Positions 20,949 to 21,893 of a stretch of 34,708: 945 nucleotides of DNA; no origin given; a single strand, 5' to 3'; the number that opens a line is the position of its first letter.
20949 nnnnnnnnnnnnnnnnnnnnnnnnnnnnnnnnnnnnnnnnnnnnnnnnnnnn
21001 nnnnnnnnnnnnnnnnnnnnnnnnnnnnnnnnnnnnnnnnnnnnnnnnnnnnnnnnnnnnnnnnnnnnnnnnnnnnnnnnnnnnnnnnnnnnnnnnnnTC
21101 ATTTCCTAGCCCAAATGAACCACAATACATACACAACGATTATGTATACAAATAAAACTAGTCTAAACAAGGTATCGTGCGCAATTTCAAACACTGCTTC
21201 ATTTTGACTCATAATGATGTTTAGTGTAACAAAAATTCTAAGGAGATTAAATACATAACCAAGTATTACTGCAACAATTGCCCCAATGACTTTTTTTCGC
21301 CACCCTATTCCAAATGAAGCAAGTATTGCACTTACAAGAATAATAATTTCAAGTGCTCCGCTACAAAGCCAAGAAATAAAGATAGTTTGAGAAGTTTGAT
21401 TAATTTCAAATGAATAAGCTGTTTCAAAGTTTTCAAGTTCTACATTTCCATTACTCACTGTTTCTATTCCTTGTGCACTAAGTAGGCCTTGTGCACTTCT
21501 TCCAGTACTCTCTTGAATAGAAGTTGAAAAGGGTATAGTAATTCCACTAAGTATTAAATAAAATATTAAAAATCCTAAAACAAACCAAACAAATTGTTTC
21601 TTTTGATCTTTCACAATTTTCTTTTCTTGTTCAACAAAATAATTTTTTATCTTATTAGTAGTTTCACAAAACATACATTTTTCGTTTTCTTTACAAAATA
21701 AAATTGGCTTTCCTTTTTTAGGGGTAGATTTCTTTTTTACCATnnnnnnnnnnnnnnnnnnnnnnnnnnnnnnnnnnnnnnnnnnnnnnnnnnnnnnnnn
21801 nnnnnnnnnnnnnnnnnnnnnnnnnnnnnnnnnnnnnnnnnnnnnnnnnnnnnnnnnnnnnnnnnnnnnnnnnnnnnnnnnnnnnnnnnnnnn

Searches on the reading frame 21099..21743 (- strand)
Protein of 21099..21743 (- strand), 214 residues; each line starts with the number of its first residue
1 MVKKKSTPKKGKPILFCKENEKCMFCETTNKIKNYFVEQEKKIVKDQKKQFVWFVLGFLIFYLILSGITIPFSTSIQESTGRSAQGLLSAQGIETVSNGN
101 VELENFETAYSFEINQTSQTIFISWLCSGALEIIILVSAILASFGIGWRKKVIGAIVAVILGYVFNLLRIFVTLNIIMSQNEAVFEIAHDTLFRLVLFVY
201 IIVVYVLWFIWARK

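Call 5: search_protein_families(library=pfam, proteins=[window:21099-21743:-], max_evalue=1)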
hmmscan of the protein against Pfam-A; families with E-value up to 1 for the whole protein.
window:21099-21743:- (214 aa): 2 families
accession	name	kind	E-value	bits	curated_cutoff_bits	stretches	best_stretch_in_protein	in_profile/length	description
PF09721.15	Exosortase_EpsH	-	1.6e-06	28.2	25.7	1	51-208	101-252/254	Transmembrane exosortase (Exosortase_EpsH)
PF20153.4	DUF6535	-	0.019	15.3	23.9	1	38-142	10-114/177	Family of unknown function (DUF6535)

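Call 6: search_protein_families(library=ncbifam, proteins=[window:21099-21743:-], max_evalue=1)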
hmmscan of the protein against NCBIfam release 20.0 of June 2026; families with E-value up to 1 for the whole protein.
window:21099-21743:- (214 aa): 14 families
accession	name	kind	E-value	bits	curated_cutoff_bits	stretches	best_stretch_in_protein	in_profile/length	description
TIGR04178.1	exo_archaeo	signature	4.9e-11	42.8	23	1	123-211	3-94/97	exosortase/archaeosortase family protein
NF046081.1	exosort_XrtX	exception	2.9e-10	40.3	170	1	51-213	12-160/168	exosortase X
TIGR04128.1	exoso_Fjoh_1448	exception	6.9e-09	36.1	90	1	47-213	4-170/174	exosortase family protein XrtF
TIGR04177.1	exosort_XrtH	exception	5.8e-08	32.9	86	1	54-209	3-152/158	exosortase H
TIGR03110.1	exosort_Gpos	exception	7.4e-08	32.5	102.75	1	114-209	81-176/187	exosortase family protein XrtG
TIGR04300.1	exosort_XrtM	exception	2.8e-07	31.1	125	1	115-211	49-143/150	exosortase family protein XrtM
TIGR04175.1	archaeo_artD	exception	6.1e-06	26.3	125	1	110-208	44-138/150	archaeosortase D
TIGR02602.1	8TM_EpsH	subfamily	0.0016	18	105.55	1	49-208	86-234/241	exosortase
NF006612.0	PRK09174.1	equivalog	0.0071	16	183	1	49-92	54-98/204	F0F1 ATP synthase subunit B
TIGR03763.1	cyanoexo_CrtA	exception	0.018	14.5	150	1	121-211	165-258/260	cyanoexosortase A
NF003425.0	PRK04897.1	equivalog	0.018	14.3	355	1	132-190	19-77/298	zinc metalloprotease HtpX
NF038388.1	sigmaX_act_ComW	equivalog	0.019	15.4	55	1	36-69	14-47/73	sigma(X)-activator ComW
TIGR04293.1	archaeo_artF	exception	0.069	13.2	150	1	65-203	24-150/166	archaeosortase family protein ArtF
NF045974.1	conju_CD1108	subfamily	0.49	10.1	100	1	27-84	32-87/190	CD1108 family mobile element protein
